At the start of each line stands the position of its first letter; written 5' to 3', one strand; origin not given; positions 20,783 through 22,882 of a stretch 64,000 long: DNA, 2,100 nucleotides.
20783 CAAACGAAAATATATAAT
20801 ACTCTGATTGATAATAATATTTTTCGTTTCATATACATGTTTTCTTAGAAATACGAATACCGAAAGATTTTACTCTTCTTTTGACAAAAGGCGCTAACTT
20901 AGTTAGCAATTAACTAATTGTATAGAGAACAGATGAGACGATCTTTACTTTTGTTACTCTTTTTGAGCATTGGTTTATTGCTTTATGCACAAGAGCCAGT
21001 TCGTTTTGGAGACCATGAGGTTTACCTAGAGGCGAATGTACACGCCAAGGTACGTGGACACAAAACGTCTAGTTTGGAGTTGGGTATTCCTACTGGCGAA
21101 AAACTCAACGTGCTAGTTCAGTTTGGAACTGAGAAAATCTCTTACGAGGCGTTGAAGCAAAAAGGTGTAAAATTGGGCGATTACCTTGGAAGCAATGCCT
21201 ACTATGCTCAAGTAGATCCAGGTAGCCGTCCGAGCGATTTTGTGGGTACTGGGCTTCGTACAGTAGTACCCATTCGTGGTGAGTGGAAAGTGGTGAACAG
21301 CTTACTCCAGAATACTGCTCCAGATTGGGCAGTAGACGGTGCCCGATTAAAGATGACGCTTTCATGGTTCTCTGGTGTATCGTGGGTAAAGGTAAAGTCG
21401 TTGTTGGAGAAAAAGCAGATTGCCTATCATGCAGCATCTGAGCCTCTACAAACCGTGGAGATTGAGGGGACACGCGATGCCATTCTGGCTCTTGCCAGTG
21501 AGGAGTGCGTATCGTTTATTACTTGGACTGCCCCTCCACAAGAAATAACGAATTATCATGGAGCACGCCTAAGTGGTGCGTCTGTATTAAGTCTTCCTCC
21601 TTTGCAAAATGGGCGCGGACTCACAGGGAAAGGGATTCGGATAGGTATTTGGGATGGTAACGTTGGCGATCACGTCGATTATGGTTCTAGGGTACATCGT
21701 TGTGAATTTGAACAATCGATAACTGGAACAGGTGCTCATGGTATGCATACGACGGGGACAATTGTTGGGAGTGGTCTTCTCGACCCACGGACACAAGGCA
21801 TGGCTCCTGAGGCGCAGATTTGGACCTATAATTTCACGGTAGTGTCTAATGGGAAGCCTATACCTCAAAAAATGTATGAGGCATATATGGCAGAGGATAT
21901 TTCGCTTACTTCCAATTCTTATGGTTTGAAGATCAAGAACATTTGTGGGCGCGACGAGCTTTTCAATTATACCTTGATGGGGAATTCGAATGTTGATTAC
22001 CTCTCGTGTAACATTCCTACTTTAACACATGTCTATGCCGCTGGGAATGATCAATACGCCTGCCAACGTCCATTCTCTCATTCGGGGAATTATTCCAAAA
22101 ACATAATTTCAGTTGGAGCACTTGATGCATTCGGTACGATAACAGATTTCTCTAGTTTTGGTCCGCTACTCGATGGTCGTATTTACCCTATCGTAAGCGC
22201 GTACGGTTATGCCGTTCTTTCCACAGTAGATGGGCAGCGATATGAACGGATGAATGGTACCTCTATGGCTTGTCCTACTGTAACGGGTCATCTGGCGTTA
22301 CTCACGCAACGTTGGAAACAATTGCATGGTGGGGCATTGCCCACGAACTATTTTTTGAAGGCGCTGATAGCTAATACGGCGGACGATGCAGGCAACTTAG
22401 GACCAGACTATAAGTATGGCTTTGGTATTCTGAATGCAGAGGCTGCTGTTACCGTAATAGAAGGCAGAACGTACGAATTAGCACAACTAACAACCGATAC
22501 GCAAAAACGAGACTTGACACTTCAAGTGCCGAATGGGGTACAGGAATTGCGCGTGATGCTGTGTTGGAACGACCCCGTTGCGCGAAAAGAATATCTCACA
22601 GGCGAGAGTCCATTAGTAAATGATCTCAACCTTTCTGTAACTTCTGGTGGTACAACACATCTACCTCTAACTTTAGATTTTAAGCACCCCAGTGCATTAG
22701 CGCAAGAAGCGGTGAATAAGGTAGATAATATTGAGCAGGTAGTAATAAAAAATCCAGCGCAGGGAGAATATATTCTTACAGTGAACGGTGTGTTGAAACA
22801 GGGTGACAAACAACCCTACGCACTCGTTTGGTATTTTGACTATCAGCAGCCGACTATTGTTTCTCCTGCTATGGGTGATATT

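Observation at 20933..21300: Visible recombination breakpoint: the copy-3 5' end is a copy-2/copy-1 chimera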

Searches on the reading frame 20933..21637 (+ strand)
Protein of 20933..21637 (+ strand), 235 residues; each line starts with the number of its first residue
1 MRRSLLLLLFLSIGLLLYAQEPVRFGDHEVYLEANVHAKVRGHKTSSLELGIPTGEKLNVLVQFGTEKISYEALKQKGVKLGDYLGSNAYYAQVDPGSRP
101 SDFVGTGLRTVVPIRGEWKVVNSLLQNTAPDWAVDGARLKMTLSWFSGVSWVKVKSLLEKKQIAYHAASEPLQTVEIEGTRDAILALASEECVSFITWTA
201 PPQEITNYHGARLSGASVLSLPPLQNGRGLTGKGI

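Call 46: predict_structure(alignment_id=A2)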
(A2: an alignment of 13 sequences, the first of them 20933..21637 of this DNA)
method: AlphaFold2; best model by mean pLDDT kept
length: 235 residues; sequences in the alignment: 13
mean_pLDDT: 70.7   pTM: 0.54
mean pLDDT of the five models: 70.7, 68.9, 66.1, 64.2, 64.0
residues with pLDDT >= 90: 36; 70-90: 109; 50-70: 45; < 50: 45
segments of 3 or more residues with pLDDT < 50: 33-49, 52-54, 204-212, 221-235
pLDDT, mean of each block of 10 residues (from residue 1): 78 62 59 43 38 57 80 82 71 72 74 75 83 89 85 94 91 91 90 83 51 51 45 34
secondary structure, 60 per line:
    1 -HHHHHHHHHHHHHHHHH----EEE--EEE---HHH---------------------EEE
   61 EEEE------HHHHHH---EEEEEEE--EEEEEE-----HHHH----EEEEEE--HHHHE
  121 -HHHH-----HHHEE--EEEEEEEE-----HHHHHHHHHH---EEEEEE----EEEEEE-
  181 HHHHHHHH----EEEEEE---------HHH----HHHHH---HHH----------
elements in order: H2-18 E23-25 E28-30 E58-64 H71-76 E80-86 E89-94 H100-103 E108-113 H116-119 H122-125 E138-145 H151-160 E164-169 E174-179 H181-188 E193-198 H215-219

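Call 48: fold_search(model_id=the predicted structure, library=pdb)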
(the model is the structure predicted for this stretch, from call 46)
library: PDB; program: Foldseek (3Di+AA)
matches with E <= 10: 1334; with E <= 0.001: 2
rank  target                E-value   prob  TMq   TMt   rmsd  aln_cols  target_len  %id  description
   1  2f1f_A                2.4e-04  0.90  0.20  0.26  14.0       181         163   10  Crystal structure of the regulatory subunit of acetohydroxyacid synthase isozyme III from E. coli (released 2006-01-24)
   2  2f1f_B                9.2e-04  0.90  0.19  0.26  12.0       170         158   10  Crystal structure of the regulatory subunit of acetohydroxyacid synthase isozyme III from E. coli (released 2006-01-24)
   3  4cq1_D                1.1e-03  0.94  0.22  0.26  16.1       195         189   16  Crystal structure of the neuronal isoform of PTB (released 2014-02-19)
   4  2fgc                  2.9e-03  0.72  0.20  0.25  12.7       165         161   10  Crystal structure of Acetolactate synthase- small subunit from Thermotoga maritima (released 2006-02-07)
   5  6vz8_F                4.5e-03  0.72  0.21  0.27  12.2       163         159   12  Arabidopsis thaliana acetohydroxyacid synthase complex with valine bound (released 2020-07-15)
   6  4cq1_A                5.7e-03  0.75  0.21  0.25  16.9       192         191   13  Crystal structure of the neuronal isoform of PTB (released 2014-02-19)
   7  2pc6_A                6.5e-03  0.57  0.18  0.24  12.2       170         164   10  Crystal structure of putative acetolactate synthase- small subunit from Nitrosomonas europaea (released 2007-04-10)
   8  4cq1_B                1.1e-02  0.63  0.21  0.25  17.2       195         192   13  Crystal structure of the neuronal isoform of PTB (released 2014-02-19)
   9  3c1n_D                1.1e-02  0.63  0.20  0.12  11.6       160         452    9  Crystal Structure of Allosteric Inhibition Threonine-sensitive Aspartokinase from Methanococcus jannaschii with L-thre (released 2008-03-25)
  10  6vz8_G                1.1e-02  0.51  0.20  0.26  13.0       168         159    7  Arabidopsis thaliana acetohydroxyacid synthase complex with valine bound (released 2020-07-15)
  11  2pc6_B                1.2e-02  0.47  0.19  0.24  13.1       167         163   10  Crystal structure of putative acetolactate synthase- small subunit from Nitrosomonas europaea (released 2007-04-10)
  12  3whi_B                1.4e-02  1.00  0.26  0.17   1.4        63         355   13  Crystal structure of unautoprocessed form of IS1-inserted Pro-subtilisin E (released 2013-12-25)
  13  6u9h_F                1.6e-02  0.60  0.20  0.28  13.7       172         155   10  Arabidopsis thaliana acetohydroxyacid synthase complex (released 2020-07-15)
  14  2pc6_D                1.6e-02  0.35  0.18  0.24  16.0       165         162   12  Crystal structure of putative acetolactate synthase- small subunit from Nitrosomonas europaea (released 2007-04-10)
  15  3tvi_B                1.6e-02  0.35  0.17  0.11  11.5       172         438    9  Crystal structure of Clostridium acetobutylicum aspartate kinase (CaAK): An important allosteric enzyme for industrial (released 2011-11-09)
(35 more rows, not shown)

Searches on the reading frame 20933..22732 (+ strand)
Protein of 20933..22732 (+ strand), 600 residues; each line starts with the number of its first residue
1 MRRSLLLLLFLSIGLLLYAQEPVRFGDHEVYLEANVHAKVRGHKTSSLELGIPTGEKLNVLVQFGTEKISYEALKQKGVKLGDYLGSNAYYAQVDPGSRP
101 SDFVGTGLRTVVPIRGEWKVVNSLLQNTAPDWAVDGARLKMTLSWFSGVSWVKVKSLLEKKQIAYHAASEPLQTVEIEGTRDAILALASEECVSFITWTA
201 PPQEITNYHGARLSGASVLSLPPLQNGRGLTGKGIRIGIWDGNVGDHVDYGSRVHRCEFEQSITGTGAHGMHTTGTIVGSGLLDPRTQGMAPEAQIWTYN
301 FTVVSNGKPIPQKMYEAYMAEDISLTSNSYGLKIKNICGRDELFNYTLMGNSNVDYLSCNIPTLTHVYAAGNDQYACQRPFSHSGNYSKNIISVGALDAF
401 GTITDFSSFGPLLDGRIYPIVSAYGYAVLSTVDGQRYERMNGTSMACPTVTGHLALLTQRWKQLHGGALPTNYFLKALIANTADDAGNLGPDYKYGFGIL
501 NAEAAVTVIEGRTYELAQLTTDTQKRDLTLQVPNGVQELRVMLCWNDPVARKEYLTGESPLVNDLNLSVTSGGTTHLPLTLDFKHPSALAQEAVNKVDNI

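Call 10: find_homologous_proteins(query=window:20933-22732:+)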
Query window:20933-22732:+ (600 aa): 31 proteins with E <= 0.001 among 8000 candidates.
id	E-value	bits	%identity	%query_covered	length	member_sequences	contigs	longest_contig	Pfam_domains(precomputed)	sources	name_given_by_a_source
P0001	8.3e-218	743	63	87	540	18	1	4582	PF00082.28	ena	-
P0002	2.4e-159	550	65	62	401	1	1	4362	PF00082.28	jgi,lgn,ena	-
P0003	2.7e-157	543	45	100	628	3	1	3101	PF00082.28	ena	-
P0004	2.6e-141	490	60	63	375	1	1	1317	PF00082.28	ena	-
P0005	9.0e-141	488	69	54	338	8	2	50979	PF00082.28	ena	-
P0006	9.4e-135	468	41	98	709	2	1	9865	PF00082.28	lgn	-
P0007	4.2e-91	324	34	100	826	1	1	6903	PF00082.28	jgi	jgi:subtilisin family serine protease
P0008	4.1e-90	321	37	88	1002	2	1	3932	PF00082.28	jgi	-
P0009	4.8e-84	301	36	88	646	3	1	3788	PF00082.28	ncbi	ncbi:MAG: S8 family serine peptidase, partial [Flavobacterium sp.]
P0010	1.9e-67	246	41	62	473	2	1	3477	PF00082.28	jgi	jgi:hypothetical protein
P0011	1.5e-28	118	31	59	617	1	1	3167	PF18962.8,PF00082.28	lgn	-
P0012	3.3e-28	117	33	56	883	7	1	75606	PF00082.28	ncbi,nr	ncbi:MAG: S8 family peptidase [Lewinellaceae bacterium]|nr:S8 family peptidase [Lewinellaceae bacter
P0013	1.0e-27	115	28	92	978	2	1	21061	PF22352.3,PF00801.27,PF00082.28,PF18911.7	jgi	jgi:PKD repeat protein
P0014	3.3e-23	100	26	96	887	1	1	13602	PF00082.28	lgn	-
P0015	1.7e-10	58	28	47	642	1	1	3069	PF00395.26,PF00082.28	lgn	-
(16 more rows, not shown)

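Call 12: find_encoding_contigs(protein=P0005, flank=10000, max_places=6)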
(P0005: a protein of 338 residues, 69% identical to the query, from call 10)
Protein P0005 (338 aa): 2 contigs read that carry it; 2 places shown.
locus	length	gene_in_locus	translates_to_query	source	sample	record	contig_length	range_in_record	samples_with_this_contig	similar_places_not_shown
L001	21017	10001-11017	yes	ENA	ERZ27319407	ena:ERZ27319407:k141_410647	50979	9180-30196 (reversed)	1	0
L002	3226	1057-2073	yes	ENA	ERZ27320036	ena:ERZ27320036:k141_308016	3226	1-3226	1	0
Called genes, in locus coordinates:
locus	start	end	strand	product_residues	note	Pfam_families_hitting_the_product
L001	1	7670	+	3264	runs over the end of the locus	PF00082:Peptidase_S8, PF07705:CARDB (faint), PF20009:GEVED, PF13620:CarboxypepD_reg (faint), PF18998:Flg_new_2 (weak), PF18962:Por_Secre_tail (weak)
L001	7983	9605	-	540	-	PF09820:AAA-ATPase_like, PF08011:PDDEXK_9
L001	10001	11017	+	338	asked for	PF00082:Peptidase_S8 (weak)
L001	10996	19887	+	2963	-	PF00082:Peptidase_S8, PF18676:MBG_2 (faint), PF13620:CarboxypepD_reg (weak), PF09479:Flg_new (faint), PF18998:Flg_new_2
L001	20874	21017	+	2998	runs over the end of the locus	PF00082:Peptidase_S8, PF07705:CARDB (faint), PF18676:MBG_2 (weak), PF18998:Flg_new_2 (weak), PF18962:Por_Secre_tail (weak)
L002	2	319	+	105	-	?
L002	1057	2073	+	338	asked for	PF00082:Peptidase_S8 (weak)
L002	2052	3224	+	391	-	?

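Call 13: find_encoding_contigs(protein=P0001, flank=10000, max_places=6)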
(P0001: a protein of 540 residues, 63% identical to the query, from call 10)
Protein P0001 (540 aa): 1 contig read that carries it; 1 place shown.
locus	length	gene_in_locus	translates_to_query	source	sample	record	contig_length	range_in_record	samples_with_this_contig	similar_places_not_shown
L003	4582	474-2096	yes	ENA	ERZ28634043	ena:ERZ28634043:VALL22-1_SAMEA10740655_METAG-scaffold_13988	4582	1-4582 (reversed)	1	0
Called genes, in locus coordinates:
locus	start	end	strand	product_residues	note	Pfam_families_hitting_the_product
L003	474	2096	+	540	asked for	PF00082:Peptidase_S8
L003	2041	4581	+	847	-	?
